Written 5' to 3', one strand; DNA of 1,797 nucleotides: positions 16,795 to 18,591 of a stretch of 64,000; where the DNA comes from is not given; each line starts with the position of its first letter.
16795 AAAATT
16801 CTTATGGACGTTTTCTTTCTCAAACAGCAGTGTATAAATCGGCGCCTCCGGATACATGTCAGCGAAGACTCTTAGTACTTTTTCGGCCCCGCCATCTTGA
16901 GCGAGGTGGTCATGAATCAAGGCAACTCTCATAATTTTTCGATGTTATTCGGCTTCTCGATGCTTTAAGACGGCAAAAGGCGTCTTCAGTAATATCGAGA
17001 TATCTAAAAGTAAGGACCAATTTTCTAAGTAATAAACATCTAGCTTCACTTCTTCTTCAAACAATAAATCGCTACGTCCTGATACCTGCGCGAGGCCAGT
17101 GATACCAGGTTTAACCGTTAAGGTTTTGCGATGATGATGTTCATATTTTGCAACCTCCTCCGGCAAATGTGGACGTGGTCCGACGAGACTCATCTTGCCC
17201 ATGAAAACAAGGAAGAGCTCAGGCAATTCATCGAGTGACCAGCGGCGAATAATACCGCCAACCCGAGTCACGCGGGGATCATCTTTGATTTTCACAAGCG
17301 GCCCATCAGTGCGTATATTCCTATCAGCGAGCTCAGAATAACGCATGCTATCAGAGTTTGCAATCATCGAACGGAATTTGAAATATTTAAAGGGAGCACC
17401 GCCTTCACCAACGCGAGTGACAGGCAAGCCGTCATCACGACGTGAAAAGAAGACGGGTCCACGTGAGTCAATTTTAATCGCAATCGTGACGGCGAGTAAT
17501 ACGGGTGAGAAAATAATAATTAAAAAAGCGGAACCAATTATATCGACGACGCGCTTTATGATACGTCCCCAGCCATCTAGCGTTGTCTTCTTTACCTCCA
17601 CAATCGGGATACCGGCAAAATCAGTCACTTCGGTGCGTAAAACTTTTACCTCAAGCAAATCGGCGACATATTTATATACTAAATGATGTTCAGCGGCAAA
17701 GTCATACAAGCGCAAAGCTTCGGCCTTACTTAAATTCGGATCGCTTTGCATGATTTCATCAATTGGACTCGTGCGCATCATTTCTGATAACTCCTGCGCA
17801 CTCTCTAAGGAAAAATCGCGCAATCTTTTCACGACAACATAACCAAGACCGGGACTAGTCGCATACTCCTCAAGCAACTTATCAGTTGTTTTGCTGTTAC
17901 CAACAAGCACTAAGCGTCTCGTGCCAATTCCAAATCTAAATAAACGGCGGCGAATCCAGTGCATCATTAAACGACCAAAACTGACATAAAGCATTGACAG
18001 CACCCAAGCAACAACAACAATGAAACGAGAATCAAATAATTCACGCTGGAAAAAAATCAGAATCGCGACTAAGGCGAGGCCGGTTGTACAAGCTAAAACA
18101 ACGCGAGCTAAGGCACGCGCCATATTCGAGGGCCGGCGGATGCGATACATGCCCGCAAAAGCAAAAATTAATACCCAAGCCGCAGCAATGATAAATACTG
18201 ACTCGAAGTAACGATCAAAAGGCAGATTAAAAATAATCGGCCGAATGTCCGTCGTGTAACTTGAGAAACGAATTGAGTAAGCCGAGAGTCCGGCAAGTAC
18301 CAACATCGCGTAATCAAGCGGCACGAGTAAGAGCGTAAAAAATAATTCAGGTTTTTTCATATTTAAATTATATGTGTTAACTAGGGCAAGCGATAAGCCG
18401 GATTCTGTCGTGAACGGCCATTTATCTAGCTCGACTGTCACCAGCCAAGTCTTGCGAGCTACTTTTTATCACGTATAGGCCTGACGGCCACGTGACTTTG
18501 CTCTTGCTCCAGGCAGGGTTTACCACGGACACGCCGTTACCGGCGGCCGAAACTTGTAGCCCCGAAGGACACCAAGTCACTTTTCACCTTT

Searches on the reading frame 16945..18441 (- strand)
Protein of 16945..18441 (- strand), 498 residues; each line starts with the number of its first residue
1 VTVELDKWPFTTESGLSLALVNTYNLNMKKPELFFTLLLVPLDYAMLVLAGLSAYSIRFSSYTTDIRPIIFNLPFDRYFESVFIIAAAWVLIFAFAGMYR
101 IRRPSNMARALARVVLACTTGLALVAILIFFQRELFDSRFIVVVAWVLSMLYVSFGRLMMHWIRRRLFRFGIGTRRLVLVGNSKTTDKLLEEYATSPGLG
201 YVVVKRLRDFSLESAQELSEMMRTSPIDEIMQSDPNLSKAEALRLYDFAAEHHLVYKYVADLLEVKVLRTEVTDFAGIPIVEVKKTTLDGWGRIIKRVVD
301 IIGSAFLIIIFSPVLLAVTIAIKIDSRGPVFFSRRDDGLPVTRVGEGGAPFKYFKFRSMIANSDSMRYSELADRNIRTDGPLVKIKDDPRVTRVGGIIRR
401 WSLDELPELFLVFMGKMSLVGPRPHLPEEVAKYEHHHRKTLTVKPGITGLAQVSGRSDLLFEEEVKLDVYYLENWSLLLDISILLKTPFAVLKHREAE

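Call 22: search_protein_families(library=pfam, max_evalue=0.001, proteins=[window:16945-18441:-])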
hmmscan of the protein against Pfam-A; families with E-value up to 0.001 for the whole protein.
window:16945-18441:- (498 aa): 2 families
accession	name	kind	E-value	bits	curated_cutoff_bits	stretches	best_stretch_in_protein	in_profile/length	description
PF02397.22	Bac_transf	-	1.4e-60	204.3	27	1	296-493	1-179/179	Bacterial sugar transferase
PF13727.12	CoA_binding_3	-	5.4e-09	36.7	25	1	95-199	2-105/175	CoA-binding domain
